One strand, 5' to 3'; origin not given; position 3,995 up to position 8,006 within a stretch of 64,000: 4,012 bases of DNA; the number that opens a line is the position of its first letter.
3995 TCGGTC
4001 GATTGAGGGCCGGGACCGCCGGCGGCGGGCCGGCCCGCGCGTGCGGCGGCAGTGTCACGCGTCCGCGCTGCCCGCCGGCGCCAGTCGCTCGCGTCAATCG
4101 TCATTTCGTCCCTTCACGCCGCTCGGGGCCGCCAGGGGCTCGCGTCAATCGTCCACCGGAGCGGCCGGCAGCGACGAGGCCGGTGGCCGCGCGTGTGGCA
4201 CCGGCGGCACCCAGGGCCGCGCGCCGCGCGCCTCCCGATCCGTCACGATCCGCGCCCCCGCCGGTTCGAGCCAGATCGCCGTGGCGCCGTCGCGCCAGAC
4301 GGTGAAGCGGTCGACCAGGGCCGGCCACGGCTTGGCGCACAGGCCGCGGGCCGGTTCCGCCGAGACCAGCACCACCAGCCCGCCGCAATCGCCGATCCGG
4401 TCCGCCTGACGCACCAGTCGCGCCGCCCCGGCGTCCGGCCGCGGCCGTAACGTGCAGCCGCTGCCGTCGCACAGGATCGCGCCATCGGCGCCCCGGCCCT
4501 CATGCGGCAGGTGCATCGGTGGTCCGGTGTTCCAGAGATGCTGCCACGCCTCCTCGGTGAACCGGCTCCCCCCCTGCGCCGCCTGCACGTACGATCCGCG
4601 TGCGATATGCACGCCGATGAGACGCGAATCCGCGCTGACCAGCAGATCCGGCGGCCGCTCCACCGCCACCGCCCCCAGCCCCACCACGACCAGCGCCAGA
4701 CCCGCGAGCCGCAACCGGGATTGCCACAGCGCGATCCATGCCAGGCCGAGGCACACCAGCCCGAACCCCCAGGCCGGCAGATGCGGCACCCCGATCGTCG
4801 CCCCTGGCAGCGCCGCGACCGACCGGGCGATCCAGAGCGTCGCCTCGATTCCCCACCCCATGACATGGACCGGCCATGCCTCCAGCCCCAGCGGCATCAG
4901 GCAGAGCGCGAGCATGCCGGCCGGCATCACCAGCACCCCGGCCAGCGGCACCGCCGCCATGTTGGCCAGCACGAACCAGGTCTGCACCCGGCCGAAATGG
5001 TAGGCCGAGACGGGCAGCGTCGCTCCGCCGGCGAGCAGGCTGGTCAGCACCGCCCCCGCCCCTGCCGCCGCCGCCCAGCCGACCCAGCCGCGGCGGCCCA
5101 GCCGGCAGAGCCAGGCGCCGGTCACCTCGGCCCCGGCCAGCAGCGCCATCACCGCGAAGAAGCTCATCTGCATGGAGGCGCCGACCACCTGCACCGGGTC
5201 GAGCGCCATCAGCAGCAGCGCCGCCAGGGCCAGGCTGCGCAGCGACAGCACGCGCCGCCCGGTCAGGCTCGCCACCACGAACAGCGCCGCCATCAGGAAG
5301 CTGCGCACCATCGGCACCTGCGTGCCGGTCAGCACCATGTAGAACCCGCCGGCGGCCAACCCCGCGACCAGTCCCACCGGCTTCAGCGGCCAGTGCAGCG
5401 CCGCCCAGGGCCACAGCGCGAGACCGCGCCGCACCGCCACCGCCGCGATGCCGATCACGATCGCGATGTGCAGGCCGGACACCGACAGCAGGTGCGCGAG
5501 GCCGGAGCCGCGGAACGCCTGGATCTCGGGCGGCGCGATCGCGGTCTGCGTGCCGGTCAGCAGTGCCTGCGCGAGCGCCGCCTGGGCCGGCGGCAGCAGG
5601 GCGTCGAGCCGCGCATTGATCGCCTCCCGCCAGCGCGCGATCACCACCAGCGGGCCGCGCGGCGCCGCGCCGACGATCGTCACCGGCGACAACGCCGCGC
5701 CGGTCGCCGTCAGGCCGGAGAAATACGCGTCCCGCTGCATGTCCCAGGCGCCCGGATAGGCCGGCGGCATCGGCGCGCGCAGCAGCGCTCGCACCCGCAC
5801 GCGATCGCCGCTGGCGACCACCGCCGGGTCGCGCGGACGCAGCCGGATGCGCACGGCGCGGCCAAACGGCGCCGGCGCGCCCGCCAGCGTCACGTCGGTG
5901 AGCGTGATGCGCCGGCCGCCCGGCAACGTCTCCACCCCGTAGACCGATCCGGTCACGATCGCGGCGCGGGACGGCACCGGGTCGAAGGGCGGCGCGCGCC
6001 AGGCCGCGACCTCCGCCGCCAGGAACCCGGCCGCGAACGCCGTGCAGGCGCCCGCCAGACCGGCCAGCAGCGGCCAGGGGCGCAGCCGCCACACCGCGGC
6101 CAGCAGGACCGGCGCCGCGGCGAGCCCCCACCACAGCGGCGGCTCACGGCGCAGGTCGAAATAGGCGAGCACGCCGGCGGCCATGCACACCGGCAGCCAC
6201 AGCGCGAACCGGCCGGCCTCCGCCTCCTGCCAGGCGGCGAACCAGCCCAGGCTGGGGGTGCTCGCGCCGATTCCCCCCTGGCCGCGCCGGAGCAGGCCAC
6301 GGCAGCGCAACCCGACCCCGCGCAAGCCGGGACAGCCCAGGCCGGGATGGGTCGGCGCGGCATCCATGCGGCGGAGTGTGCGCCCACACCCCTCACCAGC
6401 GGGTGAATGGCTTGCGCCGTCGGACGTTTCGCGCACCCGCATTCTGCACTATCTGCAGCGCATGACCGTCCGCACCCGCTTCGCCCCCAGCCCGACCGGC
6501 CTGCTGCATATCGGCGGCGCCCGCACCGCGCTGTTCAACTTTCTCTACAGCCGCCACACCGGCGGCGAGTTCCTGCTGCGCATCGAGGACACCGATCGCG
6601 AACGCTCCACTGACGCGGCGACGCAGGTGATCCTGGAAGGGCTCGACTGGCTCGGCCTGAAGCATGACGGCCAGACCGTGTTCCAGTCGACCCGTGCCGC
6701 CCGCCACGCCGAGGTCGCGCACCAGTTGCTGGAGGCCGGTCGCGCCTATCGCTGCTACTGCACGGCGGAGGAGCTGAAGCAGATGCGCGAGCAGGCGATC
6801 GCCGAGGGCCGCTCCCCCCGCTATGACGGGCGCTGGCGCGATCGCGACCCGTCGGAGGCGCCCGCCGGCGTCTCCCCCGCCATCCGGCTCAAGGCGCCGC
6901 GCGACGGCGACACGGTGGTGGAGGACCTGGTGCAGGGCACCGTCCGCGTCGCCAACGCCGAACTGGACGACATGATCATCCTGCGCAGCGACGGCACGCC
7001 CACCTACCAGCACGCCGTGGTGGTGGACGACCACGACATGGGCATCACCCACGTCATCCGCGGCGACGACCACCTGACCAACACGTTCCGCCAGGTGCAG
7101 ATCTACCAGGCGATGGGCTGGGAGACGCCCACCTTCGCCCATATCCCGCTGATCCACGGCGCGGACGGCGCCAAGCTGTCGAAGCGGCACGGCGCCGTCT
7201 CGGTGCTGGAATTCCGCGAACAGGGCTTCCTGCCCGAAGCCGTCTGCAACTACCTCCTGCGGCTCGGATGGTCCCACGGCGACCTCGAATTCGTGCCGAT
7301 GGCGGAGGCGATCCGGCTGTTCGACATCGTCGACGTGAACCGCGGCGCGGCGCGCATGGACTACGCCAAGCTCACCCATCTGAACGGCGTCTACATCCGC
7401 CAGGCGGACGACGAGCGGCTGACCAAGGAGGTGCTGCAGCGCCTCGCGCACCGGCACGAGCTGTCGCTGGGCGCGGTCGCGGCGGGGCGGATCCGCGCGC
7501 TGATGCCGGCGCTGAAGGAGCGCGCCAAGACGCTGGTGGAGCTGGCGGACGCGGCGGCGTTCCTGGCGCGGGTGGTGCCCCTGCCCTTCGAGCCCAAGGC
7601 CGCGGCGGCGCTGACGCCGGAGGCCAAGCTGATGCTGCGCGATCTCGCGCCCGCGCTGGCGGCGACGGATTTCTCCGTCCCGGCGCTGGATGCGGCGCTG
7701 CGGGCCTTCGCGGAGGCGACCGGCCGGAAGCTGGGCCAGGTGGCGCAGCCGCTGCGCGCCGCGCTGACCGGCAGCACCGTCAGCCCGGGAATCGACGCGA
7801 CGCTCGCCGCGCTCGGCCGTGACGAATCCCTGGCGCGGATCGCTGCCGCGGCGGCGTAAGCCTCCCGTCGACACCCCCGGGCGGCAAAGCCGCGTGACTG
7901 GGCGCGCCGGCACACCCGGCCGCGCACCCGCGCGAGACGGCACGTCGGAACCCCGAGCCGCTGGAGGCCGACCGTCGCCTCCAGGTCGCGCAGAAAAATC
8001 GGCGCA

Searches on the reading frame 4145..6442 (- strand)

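Call 38: search_protein_families(library=pfam, proteins=[window:4145-6442:-], max_evalue=0.001)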
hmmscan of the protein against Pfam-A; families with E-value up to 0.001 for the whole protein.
window:4145-6442:- (765 aa): 2 families
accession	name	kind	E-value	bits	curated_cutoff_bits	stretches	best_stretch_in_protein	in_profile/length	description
PF03772.21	Competence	-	1.8e-58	198.5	23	1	294-576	1-269/270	Competence protein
PF13567.11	DUF4131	-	4.8e-14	52.8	31.6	1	101-251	4-160/165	Domain of unknown function (DUF4131)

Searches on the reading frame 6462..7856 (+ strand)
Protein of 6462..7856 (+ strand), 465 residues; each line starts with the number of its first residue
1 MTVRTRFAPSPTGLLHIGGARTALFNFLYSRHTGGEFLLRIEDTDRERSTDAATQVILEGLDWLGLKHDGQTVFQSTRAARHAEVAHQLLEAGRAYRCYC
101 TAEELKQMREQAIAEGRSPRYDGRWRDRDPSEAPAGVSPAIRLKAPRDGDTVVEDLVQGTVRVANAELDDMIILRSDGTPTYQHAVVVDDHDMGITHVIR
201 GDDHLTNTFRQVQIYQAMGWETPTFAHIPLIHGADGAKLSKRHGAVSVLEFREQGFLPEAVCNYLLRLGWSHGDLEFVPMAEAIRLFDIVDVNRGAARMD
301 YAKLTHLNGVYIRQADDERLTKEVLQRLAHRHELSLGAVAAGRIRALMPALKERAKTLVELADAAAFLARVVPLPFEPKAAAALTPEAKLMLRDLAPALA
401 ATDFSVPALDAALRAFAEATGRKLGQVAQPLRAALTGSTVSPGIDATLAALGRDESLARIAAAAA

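Call 12: find_related_loci(query=window:6462-7856:+, collection=genome_contigs, flank=4000)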
Query seq(465 aa) (465 aa) in genome_contigs; peptide patterns used: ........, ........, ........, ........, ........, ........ (x = any residue, [..] = any of these).
599 stretches matched a pattern (row limit reached: there are more); 508 encode a relative of the query (tblastn E <= 1e-3); the best 80 are kept; 80 distinct loci.
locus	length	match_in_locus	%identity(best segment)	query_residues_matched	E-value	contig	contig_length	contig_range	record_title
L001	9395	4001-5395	95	1-465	0e+0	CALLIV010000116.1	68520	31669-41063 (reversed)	MAG TPA_asm: uncultured Rhodospirillales bacterium isolate SRR3901704_bin.7_CONCOCT_v1.1_MAG genome assembly, contig: ER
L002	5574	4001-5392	91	1-464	0e+0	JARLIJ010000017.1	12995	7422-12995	MAG: Acetobacteraceae bacterium isolate MAG_BA309 MetaBAT2_Bin_309_sub_Anoxic_k141_59539, whole genome shotgun sequence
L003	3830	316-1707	85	1-464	0e+0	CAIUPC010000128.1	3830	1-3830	MAG: uncultured Acetobacteraceae bacterium isolate VK_bin-0268 genome assembly, contig: bin-0268:128/922, whole genome s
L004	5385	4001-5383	85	1-461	0e+0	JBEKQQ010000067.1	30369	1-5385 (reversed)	MAG: Acetobacteraceae bacterium isolate SPRUCE 491 SPRUCE_491_67, whole genome shotgun sequence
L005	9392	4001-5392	84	1-464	0e+0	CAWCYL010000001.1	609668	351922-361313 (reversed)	MAG: uncultured Alphaproteobacteria bacterium isolate MFD09603.bin.2.55 genome assembly, contig: contig_10724, whole gen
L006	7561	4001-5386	84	1-462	0e+0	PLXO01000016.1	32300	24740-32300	MAG: Acetobacteraceae bacterium isolate palsa_925 73.20120700_P3D.41_contig_3818, whole genome shotgun sequence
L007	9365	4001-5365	85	1-455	0e+0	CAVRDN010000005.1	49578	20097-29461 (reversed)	MAG: uncultured Alphaproteobacteria bacterium isolate MFD04752.bin.2.18 genome assembly, contig: contig_111950, whole ge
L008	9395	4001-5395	83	1-465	0e+0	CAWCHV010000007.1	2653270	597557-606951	MAG: uncultured Alphaproteobacteria bacterium isolate MFD09603.bin.1.365 genome assembly, contig: contig_7481, whole gen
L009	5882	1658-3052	83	1-465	0e+0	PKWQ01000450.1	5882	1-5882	MAG: Acetobacteraceae bacterium isolate palsa_911 73.20120500_P28.34_contig_36262, whole genome shotgun sequence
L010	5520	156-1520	83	1-455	0e+0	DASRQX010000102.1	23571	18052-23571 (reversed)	MAG TPA_asm: Acetobacteraceae bacterium isolate SMAG_U4398 k141_2056502, whole genome shotgun sequence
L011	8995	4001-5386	82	1-462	0e+0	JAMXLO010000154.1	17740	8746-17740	MAG: Acetobacteraceae bacterium isolate Bin.031_Pasture k127_9871196, whole genome shotgun sequence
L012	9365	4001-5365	83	1-455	0e+0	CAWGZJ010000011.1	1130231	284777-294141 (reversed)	MAG: uncultured Alphaproteobacteria bacterium isolate MFD01138.bin.2.29 genome assembly, contig: contig_21236, whole gen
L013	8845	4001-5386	86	3-464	0e+0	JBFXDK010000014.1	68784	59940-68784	MAG: Acetobacteraceae bacterium isolate CA_2019_TPBS_91 NODE_2898_length_68784_cov_13.497356_TPBS, whole genome shotgun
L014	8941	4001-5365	84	1-455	0e+0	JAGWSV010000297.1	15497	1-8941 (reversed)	MAG: Rhodospirillales bacterium isolate REEB358 k141_3614015, whole genome shotgun sequence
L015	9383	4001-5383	82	1-461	0e+0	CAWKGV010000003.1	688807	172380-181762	MAG: uncultured proteobacterium isolate MFD09603.bin.1.255 genome assembly, contig: contig_1921, whole genome shotgun se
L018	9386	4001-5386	81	1-462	0e+0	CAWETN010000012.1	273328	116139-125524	MAG: uncultured Alphaproteobacteria bacterium isolate MFD05841.bin.2.38 genome assembly, contig: contig_37982, whole gen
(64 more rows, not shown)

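Call 64: find_homologous_proteins(query=L018:5684-6163:+, max_evalue=0.00001)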
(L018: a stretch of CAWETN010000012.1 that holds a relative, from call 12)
Query L018:5684-6163:+ (160 aa): 235 proteins with E <= 0.00001 among 778 candidates; the best 120 are listed.
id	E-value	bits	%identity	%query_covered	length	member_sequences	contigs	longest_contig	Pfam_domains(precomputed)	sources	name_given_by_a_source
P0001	2.0e-96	338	99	100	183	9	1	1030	-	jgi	-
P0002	3.5e-83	295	84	100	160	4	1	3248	-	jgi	jgi:hypothetical protein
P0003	9.6e-78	277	81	100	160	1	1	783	-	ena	-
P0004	1.6e-77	277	80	99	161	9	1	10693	-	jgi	jgi:hypothetical protein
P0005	4.8e-76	272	80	99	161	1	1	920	-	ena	-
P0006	9.4e-76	271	79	100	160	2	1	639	-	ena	-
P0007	1.4e-75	270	79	100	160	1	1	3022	-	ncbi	-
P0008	1.8e-74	267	78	100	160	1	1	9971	-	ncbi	-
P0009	3.4e-74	266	78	99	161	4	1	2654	-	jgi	jgi:hypothetical protein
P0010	4.4e-74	266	77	100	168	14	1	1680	-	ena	-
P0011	4.4e-74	266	77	99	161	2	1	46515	-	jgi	jgi:hypothetical protein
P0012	6.2e-74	265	76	100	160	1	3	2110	-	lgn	-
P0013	1.5e-73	264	79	100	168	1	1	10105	-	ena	-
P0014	9.6e-73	261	76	98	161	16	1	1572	-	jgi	jgi:hypothetical protein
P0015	1.2e-72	261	76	99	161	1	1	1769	-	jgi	jgi:hypothetical protein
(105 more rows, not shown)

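Call 68: find_encoding_contigs(protein=window:6462-7856:+, flank=3000, max_places=4)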
Protein window:6462-7856:+ (465 aa): no gene with exactly this product is on record in the collection.

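Call 75: predict_structure(alignment_id=A5)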
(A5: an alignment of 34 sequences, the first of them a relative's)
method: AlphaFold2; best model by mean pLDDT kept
length: 160 residues; sequences in the alignment: 34
mean_pLDDT: 71.1   pTM: 0.60
mean pLDDT of the five models: 71.1, 70.9, 62.4, 59.2, 58.9
residues with pLDDT >= 90: 51; 70-90: 39; 50-70: 26; < 50: 44
segments of 3 or more residues with pLDDT < 50: 1-16, 31-37, 145-160
pLDDT, mean of each block of 10 residues (from residue 1): 37 48 51 52 88 72 85 81 92 81 90 91 91 88 54 37
secondary structure, 60 per line:
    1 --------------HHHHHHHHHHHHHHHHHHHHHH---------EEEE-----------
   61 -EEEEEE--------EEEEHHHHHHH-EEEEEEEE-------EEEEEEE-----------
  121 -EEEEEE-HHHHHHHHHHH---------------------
elements in order: H15-36 E46-49 E62-67 E76-79 H80-86 E88-95 E103-109 E122-127 H129-139

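Call 77: fold_search(model_id=the predicted structure, library=pdb)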
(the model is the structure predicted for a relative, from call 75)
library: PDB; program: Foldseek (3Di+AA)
matches with E <= 10: 186; with E <= 0.001: 0
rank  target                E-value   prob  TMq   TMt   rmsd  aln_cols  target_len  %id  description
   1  1btv_MODEL_1_A        4.0e-01  0.07  0.15  0.15  13.6       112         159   14  STRUCTURE OF BET V 1, NMR, 20 STRUCTURES (released 1997-08-12)
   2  4ory_H                1.1e+00  0.05  0.16  0.16  13.2       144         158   13  Three-dimensional structure of the C65A-K59A double mutant of Human lipocalin-type Prostaglandin D Synthase holo, seco (released 2014-08-06)
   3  3cqn_B                1.2e+00  0.03  0.13  0.13  13.8       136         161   13  Crystal Structure of the Lipocalin domain of Violaxanthin de-epoxidase (VDE) at pH7 (released 2009-04-21)
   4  6kv2_B                1.3e+00  0.04  0.15  0.13  11.2       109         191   11  Crystal structure of trypsin inhibitor 1 from Senna obtusifolia (released 2020-02-19)
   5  6jhc                  1.4e+00  0.06  0.18  0.18  12.3       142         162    6  Hydroxynitrile lyase from the millipede, Chamberlinius hualienensis (ligand free) (released 2020-02-19)
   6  2qn4_A                1.4e+00  0.05  0.18  0.18  10.6       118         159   12  Structure and function study of rice bifunctional alpha-amylase/subtilisin inhibitor from Oryza sativa (released 2008-07-22)
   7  7ycd_B                1.4e+00  0.03  0.15  0.12  14.2       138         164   10  HYDROXYNITRILE LYASE FROM THE MILLIPEDE, Oxidus gracilis bound with (R)-(+)-ALPHA-HYDROXYBENZENE-ACETONITRILE (released 2024-01-24)
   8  5iwz                  1.5e+00  0.09  0.24  0.12   8.9       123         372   10  Synaptonemal complex protein (released 2017-03-29)
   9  6mrj_B                1.5e+00  0.05  0.13  0.15  15.3       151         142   10  Crystal structure of H.pylori NikR in complex with DNA (released 2019-11-20)
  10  5e0h_B                1.8e+00  0.02  0.11  0.11  12.1        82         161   11  1.95 A resolution structure of Norovirus 3CL protease in complex with a triazole-based macrocyclic (18-mer) inhibitor (released 2016-05-04)
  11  1mm8_A                1.9e+00  0.04  0.16  0.08  11.1       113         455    8  Crystal structure of Tn5 Transposase complexed with ME DNA (released 2002-12-13)
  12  2v42_B                2.2e+00  0.03  0.14  0.10  14.3       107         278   12  Crystal structure of RseB: a sensor for periplasmic stress response in E. coli (released 2007-08-28)
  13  4os0_A                2.3e+00  0.05  0.21  0.21  12.0       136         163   12  Three-dimensional structure of the C65A-W54F double mutant of Human lipocalin-type Prostaglandin D Synthase apo-form (released 2014-08-06)
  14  8eaq_A                2.4e+00  0.06  0.17  0.02  19.5       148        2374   12  Structure of the full-length IP3R1 channel determined at high Ca2+ (released 2022-11-23)
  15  2v42_A                2.4e+00  0.02  0.14  0.10  13.6       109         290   11  Crystal structure of RseB: a sensor for periplasmic stress response in E. coli (released 2007-08-28)
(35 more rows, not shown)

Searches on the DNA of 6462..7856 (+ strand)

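Call 24: search_rna_families(sources=[L001, L002, L003, L011, L013, L016, L017, L018, L019, L021, L023, L025, L028, L041], threshold=gathering)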
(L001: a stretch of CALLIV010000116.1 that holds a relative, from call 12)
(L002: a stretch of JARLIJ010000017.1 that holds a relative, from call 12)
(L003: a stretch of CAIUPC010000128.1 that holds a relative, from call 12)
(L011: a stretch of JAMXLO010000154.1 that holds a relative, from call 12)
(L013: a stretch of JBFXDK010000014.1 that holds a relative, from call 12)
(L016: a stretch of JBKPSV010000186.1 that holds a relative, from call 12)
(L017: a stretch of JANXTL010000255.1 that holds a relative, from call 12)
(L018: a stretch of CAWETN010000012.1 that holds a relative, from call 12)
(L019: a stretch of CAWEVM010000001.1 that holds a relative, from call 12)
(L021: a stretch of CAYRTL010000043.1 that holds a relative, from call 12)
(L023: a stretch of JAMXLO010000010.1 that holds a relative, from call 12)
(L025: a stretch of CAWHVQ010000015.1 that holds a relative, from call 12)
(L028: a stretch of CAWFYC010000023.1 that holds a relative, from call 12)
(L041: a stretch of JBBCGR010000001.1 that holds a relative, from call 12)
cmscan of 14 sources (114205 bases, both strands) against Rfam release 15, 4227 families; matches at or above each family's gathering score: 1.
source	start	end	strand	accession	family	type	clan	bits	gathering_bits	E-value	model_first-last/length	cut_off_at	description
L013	8778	8845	-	RF00005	tRNA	Gene; tRNA;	CL00001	50.9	29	1e-07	7-71/71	5'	tRNA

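Call 25: search_rna_families(sources=[L011, L016, L018, L019, L021, L025, L028], threshold=evalue, max_evalue=5, show_alignments=2)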
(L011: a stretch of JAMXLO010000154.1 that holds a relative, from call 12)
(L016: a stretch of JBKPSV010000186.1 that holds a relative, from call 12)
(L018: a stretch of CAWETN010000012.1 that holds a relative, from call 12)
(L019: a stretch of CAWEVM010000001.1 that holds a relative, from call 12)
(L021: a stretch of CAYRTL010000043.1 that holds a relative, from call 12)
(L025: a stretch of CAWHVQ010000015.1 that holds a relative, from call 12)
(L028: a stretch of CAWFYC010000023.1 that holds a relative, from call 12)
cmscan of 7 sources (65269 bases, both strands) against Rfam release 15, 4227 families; matches with E-value up to 5: 13.
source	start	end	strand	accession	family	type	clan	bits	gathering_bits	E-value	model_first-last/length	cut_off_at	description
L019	5493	5567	+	RF00519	suhB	Gene; sRNA;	CL00108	26.1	41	0.35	1-77/77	no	Makes More Granules Regulator RNA (mmgR)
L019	5478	5596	+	RF01773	rpsL_pseudo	Cis-reg; leader;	-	25.2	70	0.61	1-128/128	no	Pseudomonas rpsL leader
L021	5486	5567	-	RF00516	ylbH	Cis-reg; leader;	-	25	50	0.37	1-122/122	no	ylbH leader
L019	5399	5558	+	RF02423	Bp1_781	Gene; sRNA;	-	24.7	80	0.027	1-230/230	no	Burkholderia sRNA Bp1_Cand871_SIPHT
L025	5498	5563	+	RF00519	suhB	Gene; sRNA;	CL00108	23.6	41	1.5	1-77/77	no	Makes More Granules Regulator RNA (mmgR)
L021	2237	2254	-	RF01380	HIV-1_SD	Cis-reg;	-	23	30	3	1-19/19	no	Human immunodeficiency virus type 1 major splice donor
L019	5468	5559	+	RF02651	SorY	Gene; sRNA;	-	22.6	111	3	1-83/83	no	Singlet oxygen resistance RNA Y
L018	5501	5568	+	RF00519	suhB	Gene; sRNA;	CL00108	22.1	41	3.5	1-77/77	no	Makes More Granules Regulator RNA (mmgR)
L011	878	917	+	RF01989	SECIS_3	Cis-reg;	-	21.7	63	3.2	1-59/59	no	Selenocysteine insertion sequence 3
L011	5492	5560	+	RF00519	suhB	Gene; sRNA;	CL00108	21.6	41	4.7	1-77/77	no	Makes More Granules Regulator RNA (mmgR)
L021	5501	5573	+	RF00519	suhB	Gene; sRNA;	CL00108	21.5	41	5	1-77/77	no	Makes More Granules Regulator RNA (mmgR)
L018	5053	5104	+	RF01804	Lambda_thermo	Cis-reg; thermoregulator;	-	20.5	50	4.6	1-59/59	no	Lambda phage CIII thermoregulator element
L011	3125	3183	+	RF01145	sR14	Gene; snRNA; snoRNA; CD-box;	-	18.4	38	1.6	1-54/54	no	Small nucleolar RNA sR14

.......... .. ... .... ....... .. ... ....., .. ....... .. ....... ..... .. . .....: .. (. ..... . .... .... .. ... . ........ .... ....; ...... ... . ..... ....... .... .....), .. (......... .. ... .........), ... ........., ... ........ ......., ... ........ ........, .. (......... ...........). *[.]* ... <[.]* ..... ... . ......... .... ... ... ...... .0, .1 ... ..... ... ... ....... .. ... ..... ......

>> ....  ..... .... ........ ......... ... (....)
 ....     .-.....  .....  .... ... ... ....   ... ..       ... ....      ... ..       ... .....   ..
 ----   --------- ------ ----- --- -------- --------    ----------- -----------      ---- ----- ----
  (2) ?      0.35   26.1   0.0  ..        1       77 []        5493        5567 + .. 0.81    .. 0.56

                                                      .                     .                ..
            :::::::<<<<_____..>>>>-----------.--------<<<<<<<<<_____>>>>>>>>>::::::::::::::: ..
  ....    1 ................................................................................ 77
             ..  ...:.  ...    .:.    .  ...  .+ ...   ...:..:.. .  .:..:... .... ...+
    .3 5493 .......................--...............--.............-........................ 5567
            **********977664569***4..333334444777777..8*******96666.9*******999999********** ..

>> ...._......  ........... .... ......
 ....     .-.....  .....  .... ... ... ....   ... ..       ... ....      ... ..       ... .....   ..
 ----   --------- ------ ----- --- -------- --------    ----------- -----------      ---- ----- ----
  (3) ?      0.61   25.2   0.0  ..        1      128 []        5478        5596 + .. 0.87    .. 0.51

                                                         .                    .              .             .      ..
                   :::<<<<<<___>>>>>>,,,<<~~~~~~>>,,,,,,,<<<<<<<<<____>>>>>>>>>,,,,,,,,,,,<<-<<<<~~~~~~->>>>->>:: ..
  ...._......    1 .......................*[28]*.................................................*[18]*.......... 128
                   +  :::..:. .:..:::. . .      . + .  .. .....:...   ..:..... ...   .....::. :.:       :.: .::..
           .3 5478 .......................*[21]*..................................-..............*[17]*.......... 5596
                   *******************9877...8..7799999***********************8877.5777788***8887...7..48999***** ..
